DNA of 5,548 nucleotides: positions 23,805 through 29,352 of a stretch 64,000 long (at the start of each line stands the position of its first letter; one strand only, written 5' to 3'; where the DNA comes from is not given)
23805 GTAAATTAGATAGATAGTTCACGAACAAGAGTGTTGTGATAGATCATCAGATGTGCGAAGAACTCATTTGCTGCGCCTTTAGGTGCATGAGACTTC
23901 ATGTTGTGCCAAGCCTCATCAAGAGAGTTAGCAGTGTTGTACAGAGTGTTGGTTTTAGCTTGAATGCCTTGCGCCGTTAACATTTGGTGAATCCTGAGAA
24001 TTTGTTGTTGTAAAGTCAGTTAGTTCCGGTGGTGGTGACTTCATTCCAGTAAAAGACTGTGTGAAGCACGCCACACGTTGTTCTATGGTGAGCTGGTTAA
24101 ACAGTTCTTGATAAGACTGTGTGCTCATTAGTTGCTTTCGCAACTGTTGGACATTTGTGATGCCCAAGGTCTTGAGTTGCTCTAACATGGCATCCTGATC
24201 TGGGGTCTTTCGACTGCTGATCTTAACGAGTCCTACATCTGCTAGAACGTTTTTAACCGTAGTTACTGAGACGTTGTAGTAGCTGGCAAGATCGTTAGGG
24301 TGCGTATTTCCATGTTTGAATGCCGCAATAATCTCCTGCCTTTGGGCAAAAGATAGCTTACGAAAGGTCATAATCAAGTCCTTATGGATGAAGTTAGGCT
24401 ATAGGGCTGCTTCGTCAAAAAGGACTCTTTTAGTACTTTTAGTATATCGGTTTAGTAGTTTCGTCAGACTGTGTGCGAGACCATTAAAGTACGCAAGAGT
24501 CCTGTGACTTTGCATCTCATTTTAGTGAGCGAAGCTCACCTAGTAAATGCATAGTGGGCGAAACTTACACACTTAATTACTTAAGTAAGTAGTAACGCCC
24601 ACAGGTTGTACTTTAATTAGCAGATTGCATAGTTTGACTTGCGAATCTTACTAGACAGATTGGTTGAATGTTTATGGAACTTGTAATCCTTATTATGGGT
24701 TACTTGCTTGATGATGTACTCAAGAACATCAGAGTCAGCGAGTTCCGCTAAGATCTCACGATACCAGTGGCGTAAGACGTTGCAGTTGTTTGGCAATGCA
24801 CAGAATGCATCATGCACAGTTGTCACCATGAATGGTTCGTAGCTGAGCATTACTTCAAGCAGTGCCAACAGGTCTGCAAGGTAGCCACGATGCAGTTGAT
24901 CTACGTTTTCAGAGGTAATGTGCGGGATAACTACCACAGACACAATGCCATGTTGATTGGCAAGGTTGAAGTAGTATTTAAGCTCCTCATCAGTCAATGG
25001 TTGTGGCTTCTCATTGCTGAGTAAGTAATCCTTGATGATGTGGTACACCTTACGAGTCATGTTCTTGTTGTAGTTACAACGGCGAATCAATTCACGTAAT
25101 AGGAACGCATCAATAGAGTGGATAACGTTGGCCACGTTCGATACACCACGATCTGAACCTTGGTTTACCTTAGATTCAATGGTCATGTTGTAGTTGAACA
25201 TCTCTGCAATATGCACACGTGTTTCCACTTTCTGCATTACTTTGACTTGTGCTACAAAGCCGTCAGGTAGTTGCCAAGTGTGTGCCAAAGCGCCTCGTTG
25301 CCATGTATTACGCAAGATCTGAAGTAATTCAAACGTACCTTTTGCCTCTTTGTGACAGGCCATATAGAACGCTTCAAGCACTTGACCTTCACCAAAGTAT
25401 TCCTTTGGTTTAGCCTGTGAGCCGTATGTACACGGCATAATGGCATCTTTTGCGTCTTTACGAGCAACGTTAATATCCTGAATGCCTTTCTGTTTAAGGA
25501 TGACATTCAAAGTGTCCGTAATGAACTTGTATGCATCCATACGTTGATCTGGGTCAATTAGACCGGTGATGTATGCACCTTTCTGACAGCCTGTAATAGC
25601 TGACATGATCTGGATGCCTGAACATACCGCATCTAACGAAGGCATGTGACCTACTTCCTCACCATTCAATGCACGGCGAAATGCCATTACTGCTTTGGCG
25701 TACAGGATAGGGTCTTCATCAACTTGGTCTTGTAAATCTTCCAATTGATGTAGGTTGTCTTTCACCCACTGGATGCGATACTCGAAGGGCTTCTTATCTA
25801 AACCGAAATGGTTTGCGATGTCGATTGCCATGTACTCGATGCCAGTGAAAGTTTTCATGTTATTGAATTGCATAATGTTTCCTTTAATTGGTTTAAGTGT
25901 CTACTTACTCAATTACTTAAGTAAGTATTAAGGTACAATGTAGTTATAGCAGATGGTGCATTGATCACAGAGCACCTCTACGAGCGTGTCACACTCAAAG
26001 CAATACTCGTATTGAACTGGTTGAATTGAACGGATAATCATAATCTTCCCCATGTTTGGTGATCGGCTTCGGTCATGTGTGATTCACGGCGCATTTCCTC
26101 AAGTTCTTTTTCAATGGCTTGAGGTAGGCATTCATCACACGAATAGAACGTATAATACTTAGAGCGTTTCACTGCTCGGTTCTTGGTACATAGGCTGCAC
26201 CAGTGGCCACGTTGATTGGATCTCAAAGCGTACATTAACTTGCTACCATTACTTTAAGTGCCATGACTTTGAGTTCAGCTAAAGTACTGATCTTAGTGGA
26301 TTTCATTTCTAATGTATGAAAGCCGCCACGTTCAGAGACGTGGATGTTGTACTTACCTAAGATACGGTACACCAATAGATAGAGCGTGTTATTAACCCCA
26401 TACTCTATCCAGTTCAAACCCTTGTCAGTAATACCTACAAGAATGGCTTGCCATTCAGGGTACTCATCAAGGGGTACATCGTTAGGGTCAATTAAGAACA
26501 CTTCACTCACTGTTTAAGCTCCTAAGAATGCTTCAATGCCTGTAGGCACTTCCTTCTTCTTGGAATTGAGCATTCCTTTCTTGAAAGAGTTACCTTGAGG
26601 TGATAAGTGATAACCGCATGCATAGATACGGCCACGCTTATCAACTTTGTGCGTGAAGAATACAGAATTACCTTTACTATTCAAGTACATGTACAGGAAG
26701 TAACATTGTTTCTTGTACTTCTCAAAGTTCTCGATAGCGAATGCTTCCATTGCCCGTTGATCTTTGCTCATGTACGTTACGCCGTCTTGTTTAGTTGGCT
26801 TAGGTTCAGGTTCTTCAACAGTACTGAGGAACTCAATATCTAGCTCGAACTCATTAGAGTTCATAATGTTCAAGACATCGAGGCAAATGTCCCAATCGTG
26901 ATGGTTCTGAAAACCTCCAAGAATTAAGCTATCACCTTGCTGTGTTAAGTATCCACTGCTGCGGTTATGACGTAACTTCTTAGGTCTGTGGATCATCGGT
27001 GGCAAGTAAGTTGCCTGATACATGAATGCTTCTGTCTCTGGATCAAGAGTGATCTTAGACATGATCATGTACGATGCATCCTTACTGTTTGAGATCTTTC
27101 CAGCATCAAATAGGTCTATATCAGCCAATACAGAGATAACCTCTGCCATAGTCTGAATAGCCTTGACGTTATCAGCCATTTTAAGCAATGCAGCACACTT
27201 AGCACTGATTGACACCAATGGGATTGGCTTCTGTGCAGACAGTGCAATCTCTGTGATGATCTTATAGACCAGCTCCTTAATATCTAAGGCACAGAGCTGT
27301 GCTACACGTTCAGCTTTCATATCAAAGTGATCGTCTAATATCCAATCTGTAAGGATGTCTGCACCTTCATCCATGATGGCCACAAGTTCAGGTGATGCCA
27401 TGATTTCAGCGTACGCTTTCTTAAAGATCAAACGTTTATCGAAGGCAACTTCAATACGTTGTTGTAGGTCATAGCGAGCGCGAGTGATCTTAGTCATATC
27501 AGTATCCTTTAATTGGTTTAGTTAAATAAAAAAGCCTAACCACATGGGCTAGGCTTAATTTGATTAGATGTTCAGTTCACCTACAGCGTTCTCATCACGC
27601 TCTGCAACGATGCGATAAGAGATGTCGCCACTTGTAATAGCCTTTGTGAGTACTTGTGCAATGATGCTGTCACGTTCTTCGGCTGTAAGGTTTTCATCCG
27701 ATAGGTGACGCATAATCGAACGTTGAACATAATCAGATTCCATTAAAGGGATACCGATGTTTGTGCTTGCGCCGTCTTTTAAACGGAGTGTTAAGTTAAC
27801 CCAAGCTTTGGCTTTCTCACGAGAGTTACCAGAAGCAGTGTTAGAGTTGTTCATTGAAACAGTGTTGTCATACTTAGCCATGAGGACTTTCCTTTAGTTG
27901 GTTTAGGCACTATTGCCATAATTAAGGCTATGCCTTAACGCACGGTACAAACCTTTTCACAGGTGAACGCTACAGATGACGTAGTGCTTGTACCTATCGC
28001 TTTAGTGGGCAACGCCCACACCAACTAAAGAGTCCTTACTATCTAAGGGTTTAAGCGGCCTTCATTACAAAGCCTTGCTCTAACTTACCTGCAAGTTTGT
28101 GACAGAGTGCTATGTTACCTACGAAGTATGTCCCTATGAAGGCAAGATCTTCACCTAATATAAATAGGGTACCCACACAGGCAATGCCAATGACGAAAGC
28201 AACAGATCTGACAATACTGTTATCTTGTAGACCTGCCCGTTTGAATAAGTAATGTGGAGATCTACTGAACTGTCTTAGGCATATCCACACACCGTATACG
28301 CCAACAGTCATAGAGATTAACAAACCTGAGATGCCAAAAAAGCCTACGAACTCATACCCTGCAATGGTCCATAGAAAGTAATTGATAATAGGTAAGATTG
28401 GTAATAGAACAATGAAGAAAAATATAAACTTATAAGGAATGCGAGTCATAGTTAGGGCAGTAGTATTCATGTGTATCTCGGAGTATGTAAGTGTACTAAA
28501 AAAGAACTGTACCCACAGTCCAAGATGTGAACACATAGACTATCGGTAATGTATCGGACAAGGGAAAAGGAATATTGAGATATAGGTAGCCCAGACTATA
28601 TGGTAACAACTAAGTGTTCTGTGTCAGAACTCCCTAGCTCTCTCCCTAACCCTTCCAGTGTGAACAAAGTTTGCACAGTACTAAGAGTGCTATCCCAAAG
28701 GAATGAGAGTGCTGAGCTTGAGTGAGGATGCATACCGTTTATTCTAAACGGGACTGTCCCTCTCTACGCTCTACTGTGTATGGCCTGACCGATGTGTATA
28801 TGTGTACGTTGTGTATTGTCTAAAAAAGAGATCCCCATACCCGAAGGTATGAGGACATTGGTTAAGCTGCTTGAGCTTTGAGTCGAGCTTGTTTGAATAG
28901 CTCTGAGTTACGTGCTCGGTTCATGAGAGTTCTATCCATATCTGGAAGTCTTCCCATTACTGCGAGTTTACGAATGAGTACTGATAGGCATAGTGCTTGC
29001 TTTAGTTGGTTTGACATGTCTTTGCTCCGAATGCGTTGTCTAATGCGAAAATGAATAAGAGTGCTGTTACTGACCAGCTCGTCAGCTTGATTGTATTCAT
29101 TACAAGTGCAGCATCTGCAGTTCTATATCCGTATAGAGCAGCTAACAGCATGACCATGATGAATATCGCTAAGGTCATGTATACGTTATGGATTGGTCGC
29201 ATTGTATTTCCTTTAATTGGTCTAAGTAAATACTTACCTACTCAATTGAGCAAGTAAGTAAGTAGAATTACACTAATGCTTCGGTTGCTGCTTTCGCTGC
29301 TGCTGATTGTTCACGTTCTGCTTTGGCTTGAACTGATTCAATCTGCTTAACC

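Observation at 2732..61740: Genome-wide palindrome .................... upstream of about 20 genes on both strands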

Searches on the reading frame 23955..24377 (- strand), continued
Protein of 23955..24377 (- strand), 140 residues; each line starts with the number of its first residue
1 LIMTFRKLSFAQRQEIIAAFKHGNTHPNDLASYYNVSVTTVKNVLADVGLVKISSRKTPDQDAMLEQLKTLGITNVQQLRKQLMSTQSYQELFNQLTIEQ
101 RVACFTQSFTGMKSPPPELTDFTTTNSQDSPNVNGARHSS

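Call 102: find_encoding_contigs(protein=P0242, flank=10000, max_places=1)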
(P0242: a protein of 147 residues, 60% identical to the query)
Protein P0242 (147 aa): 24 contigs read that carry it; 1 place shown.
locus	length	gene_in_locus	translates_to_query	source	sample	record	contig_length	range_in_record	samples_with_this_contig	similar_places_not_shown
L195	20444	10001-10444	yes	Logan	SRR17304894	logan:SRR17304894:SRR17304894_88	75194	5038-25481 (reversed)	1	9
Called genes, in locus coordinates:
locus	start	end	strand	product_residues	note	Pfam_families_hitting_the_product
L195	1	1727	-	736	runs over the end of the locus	PF23899:SU10_portal, PF16510:P22_portal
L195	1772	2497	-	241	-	-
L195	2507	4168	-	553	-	-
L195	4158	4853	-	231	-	-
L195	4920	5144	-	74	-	-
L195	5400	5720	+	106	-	-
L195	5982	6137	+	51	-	-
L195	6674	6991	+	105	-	-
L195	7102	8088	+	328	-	-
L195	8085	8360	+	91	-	-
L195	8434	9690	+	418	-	PF00940:RNA_pol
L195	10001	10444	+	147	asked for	-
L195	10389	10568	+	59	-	-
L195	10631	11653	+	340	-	PF07728:AAA_5 (weak)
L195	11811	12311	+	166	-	-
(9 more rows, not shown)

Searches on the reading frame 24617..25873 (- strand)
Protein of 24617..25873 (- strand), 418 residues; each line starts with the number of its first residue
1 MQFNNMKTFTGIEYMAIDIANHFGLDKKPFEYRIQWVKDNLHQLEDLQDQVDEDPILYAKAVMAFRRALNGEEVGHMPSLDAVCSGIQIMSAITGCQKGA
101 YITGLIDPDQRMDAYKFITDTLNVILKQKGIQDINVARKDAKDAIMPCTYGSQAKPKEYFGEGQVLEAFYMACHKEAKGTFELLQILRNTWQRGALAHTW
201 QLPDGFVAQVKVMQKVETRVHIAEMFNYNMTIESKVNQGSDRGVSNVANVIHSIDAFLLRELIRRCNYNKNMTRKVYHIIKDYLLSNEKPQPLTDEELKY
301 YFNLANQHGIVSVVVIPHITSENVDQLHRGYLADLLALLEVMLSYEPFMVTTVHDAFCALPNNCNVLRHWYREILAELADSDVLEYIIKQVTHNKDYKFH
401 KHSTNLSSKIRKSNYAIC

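Call 8: search_protein_families(library=phrogs, proteins=[window:24617-25873:-], max_evalue=0.00001)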
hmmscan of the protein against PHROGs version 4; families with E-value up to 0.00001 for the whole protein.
window:24617-25873:- (418 aa): 4 families
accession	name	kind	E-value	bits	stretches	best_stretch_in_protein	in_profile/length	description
phrog_2051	-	DNA, RNA and nucleotide metabolism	1.1e-138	463.7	1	6-418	1-401/401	RNA polymerase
phrog_20599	-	DNA, RNA and nucleotide metabolism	6.8e-37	127.5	1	6-134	1-130/149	RNA polymerase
phrog_414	-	DNA, RNA and nucleotide metabolism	8.2e-31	108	1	7-154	424-596/816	RNA polymerase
phrog_2166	-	DNA, RNA and nucleotide metabolism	4.7e-10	39.9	1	13-144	325-468/505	N4-like RNA polymerase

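Call 35: find_homologous_proteins(query=window:24617-25873:-, max_evalue=1e-30)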
Query window:24617-25873:- (418 aa): 712 proteins with E <= 1e-30 among 4350 candidates; the best 120 are listed.
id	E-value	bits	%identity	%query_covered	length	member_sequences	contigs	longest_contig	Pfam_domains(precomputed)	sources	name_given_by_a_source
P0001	3.8e-285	963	100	100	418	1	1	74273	PF00940.25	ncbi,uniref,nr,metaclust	ncbi:DNA-directed RNA polymerase [Acinetobacter sp. A47]|uniref:DNA-directed RNA polymerase n=1 Tax=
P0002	2.1e-233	793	81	100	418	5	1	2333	PF00940.25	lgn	-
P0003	1.3e-195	668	71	99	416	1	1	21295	PF00940.25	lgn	-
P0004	2.0e-192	658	68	100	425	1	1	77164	PF00940.25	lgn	-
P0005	8.1e-189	646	68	100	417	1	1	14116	PF00940.25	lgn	-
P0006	2.3e-184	631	67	100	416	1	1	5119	PF00940.25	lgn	-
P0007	6.7e-171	587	63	100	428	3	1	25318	PF00940.25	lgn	-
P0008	7.8e-134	465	52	99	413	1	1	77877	PF00940.25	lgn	-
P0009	8.8e-130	452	50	99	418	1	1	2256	PF00940.25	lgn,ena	-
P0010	1.4e-124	434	51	99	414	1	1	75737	PF00940.25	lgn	-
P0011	1.9e-123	431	50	99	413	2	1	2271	PF00940.25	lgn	-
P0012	4.2e-121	423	50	99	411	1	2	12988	PF00940.25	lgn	-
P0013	5.1e-121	423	49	99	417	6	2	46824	PF00940.25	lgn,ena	-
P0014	4.5e-119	416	49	99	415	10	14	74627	PF00940.25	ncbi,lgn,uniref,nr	ncbi:DNA-directed RNA polymerase [Acinetobacter baumannii]|uniref:DNA-directed RNA polymerase n=1 Ta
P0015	1.0e-118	415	48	99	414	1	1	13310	PF00940.25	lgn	-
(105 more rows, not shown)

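Call 36: find_encoding_contigs(protein=P0004, flank=10000, max_places=2)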
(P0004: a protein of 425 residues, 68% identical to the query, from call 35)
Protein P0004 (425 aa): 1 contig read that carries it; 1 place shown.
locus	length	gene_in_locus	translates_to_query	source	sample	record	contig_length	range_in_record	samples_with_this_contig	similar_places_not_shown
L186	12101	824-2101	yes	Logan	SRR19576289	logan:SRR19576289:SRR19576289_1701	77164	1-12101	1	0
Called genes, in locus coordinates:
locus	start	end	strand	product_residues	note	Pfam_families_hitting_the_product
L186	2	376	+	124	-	?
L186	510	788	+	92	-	-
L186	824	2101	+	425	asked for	PF00940:RNA_pol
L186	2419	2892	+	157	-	-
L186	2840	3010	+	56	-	PF20749:DUF6833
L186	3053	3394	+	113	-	-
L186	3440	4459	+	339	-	PF07726:AAA_3 (weak)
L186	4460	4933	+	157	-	-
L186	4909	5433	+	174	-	-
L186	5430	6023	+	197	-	-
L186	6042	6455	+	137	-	-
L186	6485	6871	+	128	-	-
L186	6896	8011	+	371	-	PF13203:DUF2201_N, PF09967:DUF2201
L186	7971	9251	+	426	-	PF05970:PIF1 (weak), PF13604:AAA_30, PF13245:AAA_19, PF13401:AAA_22 (weak), PF01443:Viral_helicase1 (faint), PF13538:UvrD_C_2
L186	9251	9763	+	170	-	-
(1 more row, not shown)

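Call 37: find_encoding_contigs(protein=P0003, flank=10000, max_places=2)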
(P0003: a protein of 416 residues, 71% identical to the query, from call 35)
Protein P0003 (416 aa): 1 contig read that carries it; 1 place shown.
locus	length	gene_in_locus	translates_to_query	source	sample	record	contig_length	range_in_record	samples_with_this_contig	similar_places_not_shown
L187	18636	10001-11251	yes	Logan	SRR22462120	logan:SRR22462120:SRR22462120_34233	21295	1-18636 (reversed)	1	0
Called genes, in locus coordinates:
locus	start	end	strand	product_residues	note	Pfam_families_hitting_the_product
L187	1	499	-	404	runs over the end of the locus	-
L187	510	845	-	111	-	-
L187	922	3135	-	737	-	PF23899:SU10_portal, PF16510:P22_portal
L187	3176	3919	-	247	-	-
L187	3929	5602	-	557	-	-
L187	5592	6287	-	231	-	-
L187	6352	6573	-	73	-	-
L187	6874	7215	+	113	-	-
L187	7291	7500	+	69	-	-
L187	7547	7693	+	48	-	-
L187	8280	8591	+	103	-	-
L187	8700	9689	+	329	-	-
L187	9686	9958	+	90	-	-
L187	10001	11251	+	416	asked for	PF00940:RNA_pol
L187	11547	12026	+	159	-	-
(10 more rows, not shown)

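Call 38: find_encoding_contigs(protein=P0002, flank=10000, max_places=2)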
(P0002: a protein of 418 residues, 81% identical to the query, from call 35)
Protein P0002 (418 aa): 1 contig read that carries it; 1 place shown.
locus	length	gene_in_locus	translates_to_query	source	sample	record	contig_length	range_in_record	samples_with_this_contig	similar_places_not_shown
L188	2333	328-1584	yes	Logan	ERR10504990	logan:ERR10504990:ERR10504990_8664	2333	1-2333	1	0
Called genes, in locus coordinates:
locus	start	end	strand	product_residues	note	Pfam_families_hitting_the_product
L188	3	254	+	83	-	?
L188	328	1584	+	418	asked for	PF00940:RNA_pol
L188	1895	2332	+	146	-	?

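Call 71: search_solved_structures(query=P0001, max_evalue=0.001, show_alignments=1)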
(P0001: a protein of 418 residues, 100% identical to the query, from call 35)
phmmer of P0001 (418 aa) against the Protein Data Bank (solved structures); distinct sequences matched with E-value up to 0.001: 2.
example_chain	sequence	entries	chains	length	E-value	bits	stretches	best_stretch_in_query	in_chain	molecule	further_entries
6dt7_B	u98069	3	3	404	4.8e-58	200.4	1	6-412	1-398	RNAP2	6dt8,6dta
6ymv_A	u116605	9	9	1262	0.00082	21.8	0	10-151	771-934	DNA-directed RNA polymerase, mitochondrial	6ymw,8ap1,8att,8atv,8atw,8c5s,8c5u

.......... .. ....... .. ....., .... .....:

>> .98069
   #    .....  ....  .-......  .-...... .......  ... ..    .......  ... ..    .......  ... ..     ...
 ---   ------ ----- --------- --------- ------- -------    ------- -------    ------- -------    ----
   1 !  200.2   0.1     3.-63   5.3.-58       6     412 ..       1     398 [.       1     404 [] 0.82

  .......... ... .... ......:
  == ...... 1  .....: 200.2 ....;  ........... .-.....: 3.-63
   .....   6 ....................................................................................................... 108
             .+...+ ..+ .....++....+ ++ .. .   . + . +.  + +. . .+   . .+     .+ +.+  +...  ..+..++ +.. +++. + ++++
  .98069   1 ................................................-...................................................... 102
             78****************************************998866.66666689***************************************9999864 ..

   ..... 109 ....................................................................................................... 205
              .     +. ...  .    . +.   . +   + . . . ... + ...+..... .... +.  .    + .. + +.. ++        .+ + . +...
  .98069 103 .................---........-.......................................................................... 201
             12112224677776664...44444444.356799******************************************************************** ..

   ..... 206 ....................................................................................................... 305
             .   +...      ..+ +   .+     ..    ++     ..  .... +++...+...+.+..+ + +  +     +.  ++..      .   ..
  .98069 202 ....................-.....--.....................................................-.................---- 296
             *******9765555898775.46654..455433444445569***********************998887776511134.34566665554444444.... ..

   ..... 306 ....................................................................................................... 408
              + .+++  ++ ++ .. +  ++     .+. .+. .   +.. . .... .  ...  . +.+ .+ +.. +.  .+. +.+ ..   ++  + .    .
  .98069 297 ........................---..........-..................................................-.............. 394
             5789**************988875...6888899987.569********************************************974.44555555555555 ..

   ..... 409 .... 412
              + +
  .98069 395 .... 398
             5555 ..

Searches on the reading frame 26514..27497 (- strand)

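Call 8: search_protein_families(library=phrogs, proteins=[window:26514-27497:-], max_evalue=0.00001)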
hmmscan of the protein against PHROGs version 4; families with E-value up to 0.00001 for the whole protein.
window:26514-27497:- (327 aa): 2 families
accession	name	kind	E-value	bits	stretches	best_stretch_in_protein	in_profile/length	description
phrog_2166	-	DNA, RNA and nucleotide metabolism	2.4e-83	281.7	1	6-320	16-321/505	N4-like RNA polymerase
phrog_414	-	DNA, RNA and nucleotide metabolism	1.5e-12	47.5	1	112-316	172-421/816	RNA polymerase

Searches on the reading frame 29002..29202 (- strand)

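Call 55: search_protein_families(library=pfam, proteins=[window:29002-29202:-], max_evalue=0.01)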
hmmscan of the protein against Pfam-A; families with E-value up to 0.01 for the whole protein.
window:29002-29202:- (66 aa): 1 family
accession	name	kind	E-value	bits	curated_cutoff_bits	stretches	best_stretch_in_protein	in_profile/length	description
PF13061.11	DUF3923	-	0.0021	18.5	25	1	8-53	4-53/65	Protein of unknown function (DUF3923)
